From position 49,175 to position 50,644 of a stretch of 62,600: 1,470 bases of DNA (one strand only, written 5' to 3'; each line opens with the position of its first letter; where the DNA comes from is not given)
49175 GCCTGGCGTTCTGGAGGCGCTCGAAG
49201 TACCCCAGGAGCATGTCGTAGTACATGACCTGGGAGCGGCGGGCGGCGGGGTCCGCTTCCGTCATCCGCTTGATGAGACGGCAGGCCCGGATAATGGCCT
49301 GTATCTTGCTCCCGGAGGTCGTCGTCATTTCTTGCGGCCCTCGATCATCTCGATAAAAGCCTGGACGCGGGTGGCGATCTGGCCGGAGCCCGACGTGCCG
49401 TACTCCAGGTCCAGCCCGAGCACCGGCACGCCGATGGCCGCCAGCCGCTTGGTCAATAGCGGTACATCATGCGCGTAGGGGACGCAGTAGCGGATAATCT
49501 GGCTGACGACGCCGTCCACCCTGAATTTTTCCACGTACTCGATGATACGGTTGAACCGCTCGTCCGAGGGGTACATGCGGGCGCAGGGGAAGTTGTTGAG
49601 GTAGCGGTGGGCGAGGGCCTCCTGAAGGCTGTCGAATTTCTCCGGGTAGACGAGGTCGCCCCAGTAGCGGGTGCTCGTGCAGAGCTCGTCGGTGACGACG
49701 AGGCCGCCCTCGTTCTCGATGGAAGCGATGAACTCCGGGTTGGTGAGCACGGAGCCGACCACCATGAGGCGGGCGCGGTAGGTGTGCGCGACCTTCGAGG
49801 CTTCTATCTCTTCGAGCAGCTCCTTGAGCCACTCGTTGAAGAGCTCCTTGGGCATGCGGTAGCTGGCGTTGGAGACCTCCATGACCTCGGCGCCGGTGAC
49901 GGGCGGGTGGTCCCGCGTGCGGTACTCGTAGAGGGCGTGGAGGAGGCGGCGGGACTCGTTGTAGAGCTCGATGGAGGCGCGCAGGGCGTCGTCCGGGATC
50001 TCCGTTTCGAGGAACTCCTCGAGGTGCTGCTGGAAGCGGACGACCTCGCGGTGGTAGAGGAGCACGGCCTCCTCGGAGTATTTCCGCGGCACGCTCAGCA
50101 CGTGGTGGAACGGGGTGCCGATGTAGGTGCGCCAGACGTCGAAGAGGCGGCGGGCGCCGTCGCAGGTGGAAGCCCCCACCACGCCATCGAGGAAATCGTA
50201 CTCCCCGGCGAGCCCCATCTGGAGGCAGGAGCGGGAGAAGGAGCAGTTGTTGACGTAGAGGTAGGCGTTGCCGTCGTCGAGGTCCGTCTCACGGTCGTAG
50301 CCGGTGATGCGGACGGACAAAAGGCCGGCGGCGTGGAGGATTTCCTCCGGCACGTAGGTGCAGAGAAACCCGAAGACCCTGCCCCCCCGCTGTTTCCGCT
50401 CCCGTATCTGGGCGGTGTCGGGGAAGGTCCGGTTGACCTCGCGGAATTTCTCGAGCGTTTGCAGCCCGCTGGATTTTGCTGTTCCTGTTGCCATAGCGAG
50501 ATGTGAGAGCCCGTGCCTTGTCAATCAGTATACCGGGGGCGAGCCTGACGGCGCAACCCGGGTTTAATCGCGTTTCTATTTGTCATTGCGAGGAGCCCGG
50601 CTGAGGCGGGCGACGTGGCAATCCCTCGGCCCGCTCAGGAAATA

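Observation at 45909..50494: BCR / 2-hydroxyacyl-CoA-dehydratase-type radical enzyme operon that ends in an acyl-carrier protein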

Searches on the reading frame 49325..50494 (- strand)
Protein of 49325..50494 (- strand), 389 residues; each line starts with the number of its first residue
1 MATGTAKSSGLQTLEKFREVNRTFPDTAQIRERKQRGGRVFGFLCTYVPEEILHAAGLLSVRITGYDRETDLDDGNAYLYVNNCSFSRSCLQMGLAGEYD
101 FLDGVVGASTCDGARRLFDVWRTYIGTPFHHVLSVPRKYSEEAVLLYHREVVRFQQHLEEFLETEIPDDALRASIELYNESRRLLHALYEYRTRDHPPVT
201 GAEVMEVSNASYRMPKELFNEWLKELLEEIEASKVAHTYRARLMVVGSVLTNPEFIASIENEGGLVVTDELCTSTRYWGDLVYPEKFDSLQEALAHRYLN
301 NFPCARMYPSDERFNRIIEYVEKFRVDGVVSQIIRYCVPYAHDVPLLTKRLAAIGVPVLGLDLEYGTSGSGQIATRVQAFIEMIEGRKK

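Call 5: search_protein_families(library=pfam, proteins=[window:49325-50494:-], max_evalue=0.01)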
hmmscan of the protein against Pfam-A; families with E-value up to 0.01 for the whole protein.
window:49325-50494:- (389 aa): 2 families
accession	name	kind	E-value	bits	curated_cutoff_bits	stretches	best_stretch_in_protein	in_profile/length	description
PF06050.19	HGD-D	-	1.4e-95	321.3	28.4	1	45-384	1-342/342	2-hydroxyglutaryl-CoA dehydratase, D-component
PF00522.23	VPR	-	0.0014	19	25.5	1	213-248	9-44/83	VPR/VPX protein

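Call 6: search_protein_families(library=ncbifam, proteins=[window:49325-50494:-], max_evalue=0.01)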
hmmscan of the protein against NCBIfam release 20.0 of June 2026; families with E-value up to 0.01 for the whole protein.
window:49325-50494:- (389 aa): 4 families
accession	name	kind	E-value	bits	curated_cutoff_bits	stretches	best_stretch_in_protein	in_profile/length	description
NF040772.1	double_cubane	equivalog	2.4e-72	244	350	1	28-384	10-372/372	double-cubane-cluster-containing anaerobic reductase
TIGR03190.1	benz_CoA_bzdN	equivalog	8e-55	186.2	453.8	1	31-384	19-371/377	benzoyl-CoA reductase, bzd-type, subunit N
NF052456.1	HyiscapDhHadC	equivalog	2.5e-51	174.7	700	1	14-384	5-372/372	(R)-2-hydroxyisocaproyl-CoA dehydratase subunit beta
TIGR02263.1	benz_CoA_red_C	equivalog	3.2e-44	151.4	421.15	1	35-373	27-366/380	benzoyl-CoA reductase subunit C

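Call 8: find_homologous_proteins(query=window:49325-50494:-, max_evalue=1e-20)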
Query window:49325-50494:- (389 aa): 1510 proteins with E <= 1e-20 among 8000 candidates; the best 120 are listed.
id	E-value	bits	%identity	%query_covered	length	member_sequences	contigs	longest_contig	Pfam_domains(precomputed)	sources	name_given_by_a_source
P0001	4.9e-242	821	91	100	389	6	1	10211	PF06050.20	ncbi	-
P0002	4.2e-237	804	88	100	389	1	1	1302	PF06050.20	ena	-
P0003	1.6e-232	789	88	100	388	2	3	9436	PF06050.20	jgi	jgi:bzd-type benzoyl-CoA reductase N subunit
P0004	5.0e-215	732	82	100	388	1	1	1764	PF06050.20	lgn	-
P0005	8.1e-210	715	79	100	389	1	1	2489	PF06050.20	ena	-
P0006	2.0e-209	713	79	100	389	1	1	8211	PF06050.20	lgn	-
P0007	1.4e-206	704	79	99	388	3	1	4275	PF06050.20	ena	-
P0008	4.0e-206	702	79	99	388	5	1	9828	PF06050.20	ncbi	-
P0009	1.5e-190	651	71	99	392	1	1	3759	PF06050.20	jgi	jgi:bzd-type benzoyl-CoA reductase N subunit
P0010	3.0e-189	647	71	99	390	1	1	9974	PF06050.20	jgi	-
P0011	3.8e-189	647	71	99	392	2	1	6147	PF06050.20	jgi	jgi:bzd-type benzoyl-CoA reductase N subunit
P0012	5.3e-189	646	72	99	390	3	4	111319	PF06050.20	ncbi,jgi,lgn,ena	-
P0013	5.7e-189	646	71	99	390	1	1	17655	PF06050.20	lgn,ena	-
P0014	1.0e-188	645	71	99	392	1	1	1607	PF06050.20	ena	-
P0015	1.7e-188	644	72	99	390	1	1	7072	PF06050.20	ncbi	-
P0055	1.3e-181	622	69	100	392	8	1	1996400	PF06050.20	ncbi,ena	-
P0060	3.5e-181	620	71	97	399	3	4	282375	PF06050.20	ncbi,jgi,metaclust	jgi:bzd-type benzoyl-CoA reductase N subunit|metaclust:\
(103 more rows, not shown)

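Call 9: find_encoding_contigs(protein=P0055, flank=8000, max_places=3)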
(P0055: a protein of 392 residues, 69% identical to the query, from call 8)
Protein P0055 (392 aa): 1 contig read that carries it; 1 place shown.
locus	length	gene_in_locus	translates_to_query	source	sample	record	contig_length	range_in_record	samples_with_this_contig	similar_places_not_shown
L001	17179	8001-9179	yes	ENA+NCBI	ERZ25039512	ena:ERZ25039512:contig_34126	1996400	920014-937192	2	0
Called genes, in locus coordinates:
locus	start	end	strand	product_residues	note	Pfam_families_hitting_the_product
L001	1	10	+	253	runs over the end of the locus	PF01695:IstB_IS21, PF20720:nSTAND3 (weak)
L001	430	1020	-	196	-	PF23343:REP_ORF2-G2P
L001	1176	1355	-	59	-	-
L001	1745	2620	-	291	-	-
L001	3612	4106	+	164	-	-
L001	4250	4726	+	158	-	PF18765:Polbeta (faint)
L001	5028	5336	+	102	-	-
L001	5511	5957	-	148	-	PF04542:Sigma70_r2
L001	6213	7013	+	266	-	PF23441:SDR (faint), PF00106:adh_short, PF01073:3Beta_HSD (weak), PF08659:KR, PF13561:adh_short_C2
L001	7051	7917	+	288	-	PF02645:DegV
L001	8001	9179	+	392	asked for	PF06050:HGD-D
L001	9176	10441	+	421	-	PF06050:HGD-D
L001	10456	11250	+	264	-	PF01869:BcrAD_BadFG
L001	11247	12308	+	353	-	PF01869:BcrAD_BadFG, PF12837:Fer4_6 (weak)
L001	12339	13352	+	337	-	PF02504:FA_synthesis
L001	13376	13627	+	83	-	PF00550:PP-binding (weak)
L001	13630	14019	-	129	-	PF01648:ACPS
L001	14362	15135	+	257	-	PF00106:adh_short, PF08659:KR, PF13561:adh_short_C2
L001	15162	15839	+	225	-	PF04622:ERG2_Sigma1R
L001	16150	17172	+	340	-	PF00994:MoCF_biosynth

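Call 10: find_encoding_contigs(protein=P0060, flank=8000, max_places=3)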
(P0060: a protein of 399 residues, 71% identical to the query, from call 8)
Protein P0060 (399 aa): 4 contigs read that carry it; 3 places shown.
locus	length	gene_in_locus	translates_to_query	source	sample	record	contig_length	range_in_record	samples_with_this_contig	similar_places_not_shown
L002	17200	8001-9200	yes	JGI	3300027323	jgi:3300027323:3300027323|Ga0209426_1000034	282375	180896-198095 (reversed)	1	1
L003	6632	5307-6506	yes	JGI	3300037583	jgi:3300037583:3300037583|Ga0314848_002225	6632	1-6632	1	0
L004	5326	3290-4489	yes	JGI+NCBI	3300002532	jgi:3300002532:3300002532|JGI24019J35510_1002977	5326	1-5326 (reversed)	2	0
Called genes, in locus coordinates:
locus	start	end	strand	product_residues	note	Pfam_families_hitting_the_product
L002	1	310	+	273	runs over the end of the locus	PF13555:AAA_29 (faint), PF00005:ABC_tran, PF02463:SMC_N (faint), PF13304:AAA_21 (faint)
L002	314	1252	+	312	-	PF03186:CobD_Cbib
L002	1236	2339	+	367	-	PF00155:Aminotran_1_2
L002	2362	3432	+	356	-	PF02277:DBI_PRT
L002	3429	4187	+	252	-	PF02654:CobS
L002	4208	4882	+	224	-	PF01902:Diphthami_syn_2_N, PF28410:Diphthami_syn_2_C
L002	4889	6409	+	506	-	PF01656:CbiA, PF13500:AAA_26, PF07685:GATase_3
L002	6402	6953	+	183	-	PF02283:CobU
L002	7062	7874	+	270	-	PF00106:adh_short, PF08659:KR, PF13561:adh_short_C2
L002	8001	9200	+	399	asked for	PF06050:HGD-D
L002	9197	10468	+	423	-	PF06050:HGD-D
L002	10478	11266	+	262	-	PF01869:BcrAD_BadFG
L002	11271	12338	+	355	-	PF01869:BcrAD_BadFG, PF25160:LdpA_Fe-S-bd (weak), PF00037:Fer4 (weak), PF12837:Fer4_6 (weak), PF12838:Fer4_7 (weak), PF13187:Fer4_9 (weak), PF13237:Fer4_10 (faint)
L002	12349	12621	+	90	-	PF00550:PP-binding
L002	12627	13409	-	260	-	PF00106:adh_short, PF08659:KR, PF13561:adh_short_C2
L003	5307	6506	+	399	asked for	PF06050:HGD-D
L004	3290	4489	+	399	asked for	PF06050:HGD-D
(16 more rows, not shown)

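Call 13: find_related_loci(query=A1, collection=genome_contigs, flank=8000)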
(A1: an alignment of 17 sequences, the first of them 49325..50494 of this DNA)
Query A1 (389 aa) in genome_contigs; peptide patterns used: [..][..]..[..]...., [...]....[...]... (x = any residue, [..] = any of these).
468 stretches matched a pattern; 418 encode a relative of the query (tblastn E <= 1e-3); the best 80 are kept; 80 distinct loci.
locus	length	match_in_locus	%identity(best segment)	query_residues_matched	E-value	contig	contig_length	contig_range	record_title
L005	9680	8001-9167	91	1-389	0e+0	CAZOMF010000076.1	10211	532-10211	MAG TPA_asm: uncultured Dehalococcoidaceae bacterium isolate binchicken_co129_661 genome assembly, contig: NODE_20979_le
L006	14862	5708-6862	79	5-389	0e+0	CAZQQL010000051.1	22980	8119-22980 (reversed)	MAG TPA_asm: uncultured Dehalococcoidaceae bacterium isolate binchicken_co43_390 genome assembly, contig: NODE_3826_leng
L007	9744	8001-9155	79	5-389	0e+0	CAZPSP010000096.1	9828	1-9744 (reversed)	MAG TPA_asm: uncultured Dehalococcoidaceae bacterium isolate binchicken_co43_185 genome assembly, contig: NODE_12314_len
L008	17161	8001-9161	72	3-389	0e+0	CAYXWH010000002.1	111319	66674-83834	MAG TPA_asm: uncultured Dehalococcoidaceae bacterium isolate binchicken_co334_258 genome assembly, contig: NODE_202_leng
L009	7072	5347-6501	72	5-389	0e+0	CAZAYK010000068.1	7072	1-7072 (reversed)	MAG TPA_asm: uncultured Dehalococcoidaceae bacterium isolate binchicken_co19_651 genome assembly, contig: NODE_18692_len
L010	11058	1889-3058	69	1-389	0e+0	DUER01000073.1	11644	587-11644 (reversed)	MAG TPA_asm: Dehalococcoidia bacterium isolate S120 Contig73, whole genome shotgun sequence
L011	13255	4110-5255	70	8-389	0e+0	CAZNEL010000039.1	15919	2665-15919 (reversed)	MAG TPA_asm: uncultured Dehalococcoidales bacterium isolate SRP178699_co1_635 genome assembly, contig: NODE_4691_length_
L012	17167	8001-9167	70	1-389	0e+0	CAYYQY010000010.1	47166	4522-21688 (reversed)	MAG TPA_asm: uncultured Dehalococcoidales bacterium isolate binchicken_co9_207 genome assembly, contig: NODE_195_length_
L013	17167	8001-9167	69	1-389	0e+0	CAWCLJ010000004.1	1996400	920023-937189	MAG: uncultured Chloroflexia bacterium isolate MFD03726.bin.1.62 genome assembly, contig: contig_34126, whole genome sho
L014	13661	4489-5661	70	1-389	0e+0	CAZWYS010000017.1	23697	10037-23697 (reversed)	MAG TPA_asm: uncultured Dehalococcoidaceae bacterium isolate SRP214966_co5_332 genome assembly, contig: NODE_1576_length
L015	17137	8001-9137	71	11-389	0e+0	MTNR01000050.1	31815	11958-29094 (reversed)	MAG: Dehalococcoides sp. JdFR-56 JGI24020J35080_1000464, whole genome shotgun sequence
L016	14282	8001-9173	68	1-389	0e+0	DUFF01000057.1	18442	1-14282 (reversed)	MAG TPA_asm: Dehalococcoidia bacterium isolate W80 Contig57, whole genome shotgun sequence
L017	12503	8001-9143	68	9-389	0e+0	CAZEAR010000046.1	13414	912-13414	MAG TPA_asm: uncultured Dehalococcoidales bacterium isolate binchicken_co294_169 genome assembly, contig: NODE_4526_leng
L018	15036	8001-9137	70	11-389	0e+0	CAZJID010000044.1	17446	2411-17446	MAG TPA_asm: uncultured Dehalococcoidales bacterium isolate SRP214966_co4_401 genome assembly, contig: NODE_2830_length_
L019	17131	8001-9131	70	11-387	0e+0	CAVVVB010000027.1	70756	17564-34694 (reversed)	MAG: uncultured Chloroflexia bacterium isolate MFD03726.bin.2.26 genome assembly, contig: contig_94268, whole genome sho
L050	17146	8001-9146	68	7-388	5e-178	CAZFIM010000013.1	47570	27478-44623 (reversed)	MAG TPA_asm: uncultured Dehalococcoidales bacterium isolate binchicken_co27_241 genome assembly, contig: NODE_1290_lengt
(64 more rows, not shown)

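Call 22: search_solved_structures(query=window:49325-50494:-, max_evalue=0.001, show_alignments=2)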
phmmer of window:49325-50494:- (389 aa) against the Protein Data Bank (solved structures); distinct sequences matched with E-value up to 0.001: 5.
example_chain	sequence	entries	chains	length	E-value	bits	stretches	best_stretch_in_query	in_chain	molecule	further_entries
8s02_B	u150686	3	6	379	1.2e-52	182.3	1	34-384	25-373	BzdN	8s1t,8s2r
7yyl_C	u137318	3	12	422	2e-45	158.6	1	31-384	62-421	Dehydratase family protein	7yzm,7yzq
6eno_A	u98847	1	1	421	3.9e-45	157.6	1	31-384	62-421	Dehydratase family protein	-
3o3m_B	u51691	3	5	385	5e-43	150.7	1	14-384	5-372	beta subunit 2-hydroxyacyl-CoA dehydratase | beta-subunit 2-hydroxyacyl-CoA dehydratase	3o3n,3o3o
9g87_B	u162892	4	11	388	4.8e-25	91.5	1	29-384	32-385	3-methylbenzoyl-CoA reductase gamma subunit MbdN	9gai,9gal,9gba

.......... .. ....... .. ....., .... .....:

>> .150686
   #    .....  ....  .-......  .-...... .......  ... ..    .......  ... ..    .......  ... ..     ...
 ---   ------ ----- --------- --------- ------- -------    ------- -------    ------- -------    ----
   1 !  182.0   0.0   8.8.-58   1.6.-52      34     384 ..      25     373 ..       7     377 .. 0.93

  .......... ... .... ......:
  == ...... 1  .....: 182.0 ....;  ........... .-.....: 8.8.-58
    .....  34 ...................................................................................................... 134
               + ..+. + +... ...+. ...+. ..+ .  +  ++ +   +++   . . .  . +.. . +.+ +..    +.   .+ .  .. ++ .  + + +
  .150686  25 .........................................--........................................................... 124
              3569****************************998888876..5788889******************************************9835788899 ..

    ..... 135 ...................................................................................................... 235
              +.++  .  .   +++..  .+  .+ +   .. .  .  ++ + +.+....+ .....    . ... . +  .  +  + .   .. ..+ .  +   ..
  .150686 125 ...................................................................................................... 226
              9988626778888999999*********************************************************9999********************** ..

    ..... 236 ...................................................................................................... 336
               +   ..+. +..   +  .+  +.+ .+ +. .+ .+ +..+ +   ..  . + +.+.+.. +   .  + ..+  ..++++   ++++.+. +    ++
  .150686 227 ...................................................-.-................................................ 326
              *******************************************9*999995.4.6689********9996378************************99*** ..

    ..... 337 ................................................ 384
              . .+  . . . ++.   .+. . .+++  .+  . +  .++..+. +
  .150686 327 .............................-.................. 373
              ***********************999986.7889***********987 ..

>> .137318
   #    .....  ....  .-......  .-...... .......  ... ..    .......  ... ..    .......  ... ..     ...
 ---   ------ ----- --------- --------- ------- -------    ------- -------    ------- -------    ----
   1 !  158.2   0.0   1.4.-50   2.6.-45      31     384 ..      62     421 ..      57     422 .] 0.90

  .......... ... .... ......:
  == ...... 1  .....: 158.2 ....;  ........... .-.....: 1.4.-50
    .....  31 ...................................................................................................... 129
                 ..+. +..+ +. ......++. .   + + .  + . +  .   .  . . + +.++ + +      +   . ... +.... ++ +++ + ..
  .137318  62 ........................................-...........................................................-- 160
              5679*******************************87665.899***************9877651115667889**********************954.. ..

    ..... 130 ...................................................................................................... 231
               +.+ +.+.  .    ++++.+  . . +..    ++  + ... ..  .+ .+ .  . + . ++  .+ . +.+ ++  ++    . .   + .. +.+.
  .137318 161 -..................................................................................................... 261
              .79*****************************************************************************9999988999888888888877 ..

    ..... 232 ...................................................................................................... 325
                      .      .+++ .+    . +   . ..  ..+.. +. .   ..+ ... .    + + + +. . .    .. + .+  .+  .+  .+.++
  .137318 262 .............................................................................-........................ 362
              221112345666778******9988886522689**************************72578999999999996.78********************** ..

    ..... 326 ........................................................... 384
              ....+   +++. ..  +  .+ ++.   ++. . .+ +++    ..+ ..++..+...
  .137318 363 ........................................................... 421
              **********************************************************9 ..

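Call 41: search_protein_families(library=ncbifam, proteins=[L001:7051-7917:+, L001:12339-13352:+, L001:13630-14019:-], max_evalue=0.00001)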
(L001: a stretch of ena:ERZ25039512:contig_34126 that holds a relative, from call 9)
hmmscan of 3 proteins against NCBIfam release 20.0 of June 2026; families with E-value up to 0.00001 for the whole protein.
L001:7051-7917:+ (288 aa): 2 families
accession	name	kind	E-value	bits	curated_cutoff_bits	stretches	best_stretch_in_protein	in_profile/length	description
TIGR00762.1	DegV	domain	8.2e-64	215.5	99.7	1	4-283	1-275/276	DegV family EDD domain-containing protein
NF038249.1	fatty_FakB1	equivalog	3e-32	111.9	350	1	4-285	3-281/286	fatty acid kinase binding subunit FakB1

L001:12339-13352:+ (337 aa): 4 families
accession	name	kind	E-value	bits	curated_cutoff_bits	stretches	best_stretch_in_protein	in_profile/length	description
TIGR00182.1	plsX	equivalog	1.9e-85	287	243.4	1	5-331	1-331/337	phosphate acyltransferase PlsX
NF010419.0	PRK13845.1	equivalog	5e-72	243.2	729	1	3-329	96-434/440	putative glycerol-3-phosphate acyltransferase PlsX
NF010420.0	PRK13846.1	equivalog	1.8e-43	149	536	1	4-316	2-308/316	phosphate acyltransferase PlsX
NF040747.1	reduct_C_alpha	equivalog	2.4e-09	36.7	350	1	156-238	138-224/380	glycine/sarcosine/betaine reductase complex component C subunit alpha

L001:13630-14019:- (129 aa): 13 families
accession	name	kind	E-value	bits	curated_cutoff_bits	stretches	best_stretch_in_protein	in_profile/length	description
NF011250.0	PRK14656.1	equivalog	2.5e-26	92.2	175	1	9-122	3-122/126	holo-[acyl-carrier-protein] synthase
TIGR00556.1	pantethn_trn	domain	1.7e-25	89.6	45.35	1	9-123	3-125/128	phosphopantetheine--protein transferase domain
TIGR00516.1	acpS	equivalog_domain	8e-22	77.8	59.8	1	9-123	3-120/125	holo-ACP synthase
NF011253.0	PRK14659.1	equivalog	1.3e-21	77.4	156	1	9-124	3-120/123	holo-[acyl-carrier-protein] synthase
NF011254.0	PRK14660.1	equivalog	2e-21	76.3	195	1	9-122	3-122/125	holo-[acyl-carrier-protein] synthase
NF011257.0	PRK14663.1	equivalog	5e-20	71.7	186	1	10-126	2-120/123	holo-[acyl-carrier-protein] synthase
NF000832.0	PRK00070.3-2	equivalog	1.8e-19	70.2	107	1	9-123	3-114/116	holo-ACP synthase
NF000831.0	PRK00070.3-1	equivalog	9.4e-18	64.4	124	1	8-123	3-127/130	holo-ACP synthase AcpS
NF011251.0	PRK14657.1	equivalog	3.7e-16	59.3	165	1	9-122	3-120/123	holo-[acyl-carrier-protein] synthase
NF011256.0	PRK14662.1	equivalog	1.3e-15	57.9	150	1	10-123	4-117/123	4'-phosphopantetheinyl transferase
NF000835.0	PRK00070.4-1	equivalog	7.9e-12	45.5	128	1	9-126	3-114/115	holo-ACP synthase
NF011255.0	PRK14661.1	equivalog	1.1e-08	35.2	209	1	9-125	3-109/169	holo-[acyl-carrier-protein] synthase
NF011252.0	PRK14658.1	equivalog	9e-06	25.8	149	0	28-113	18-101/115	holo-ACP synthase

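Call 42: search_protein_families(library=pfam, proteins=[L017:2-3313:+, L001:14362-15135:+, L001:15162-15839:+], max_evalue=0.0001)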
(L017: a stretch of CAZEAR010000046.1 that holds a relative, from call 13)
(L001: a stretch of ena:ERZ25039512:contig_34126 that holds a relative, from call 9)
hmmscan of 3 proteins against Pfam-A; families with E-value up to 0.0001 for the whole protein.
L017:2-3313:+ (1104 aa): 2 families
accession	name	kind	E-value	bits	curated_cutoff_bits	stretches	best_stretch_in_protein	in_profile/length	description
PF09989.15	DUF2229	-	1.9e-48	165.4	29.4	1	376-588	2-217/218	CoA enzyme activase uncharacterised domain (DUF2229)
PF01869.26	BcrAD_BadFG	-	5.9e-39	134.6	31.5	1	30-284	1-271/271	BadF/BadG/BcrA/BcrD ATPase family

L001:14362-15135:+ (257 aa): 3 families
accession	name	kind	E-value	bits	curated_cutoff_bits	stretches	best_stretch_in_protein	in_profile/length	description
PF00106.31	adh_short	-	1.7e-31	109.7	26.6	1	1-184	4-188/195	short chain dehydrogenase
PF13561.12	adh_short_C2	-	9.8e-22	78.1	27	1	4-205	1-202/236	Enoyl-(Acyl carrier protein) reductase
PF08659.16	KR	-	2.2e-11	44.5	22.6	1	1-151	4-155/180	KR domain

L001:15162-15839:+ (225 aa): 1 family
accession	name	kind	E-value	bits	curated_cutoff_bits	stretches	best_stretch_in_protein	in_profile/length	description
PF04622.18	ERG2_Sigma1R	-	2.7e-46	158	21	1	3-179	23-206/210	ERG2 and Sigma1 receptor like protein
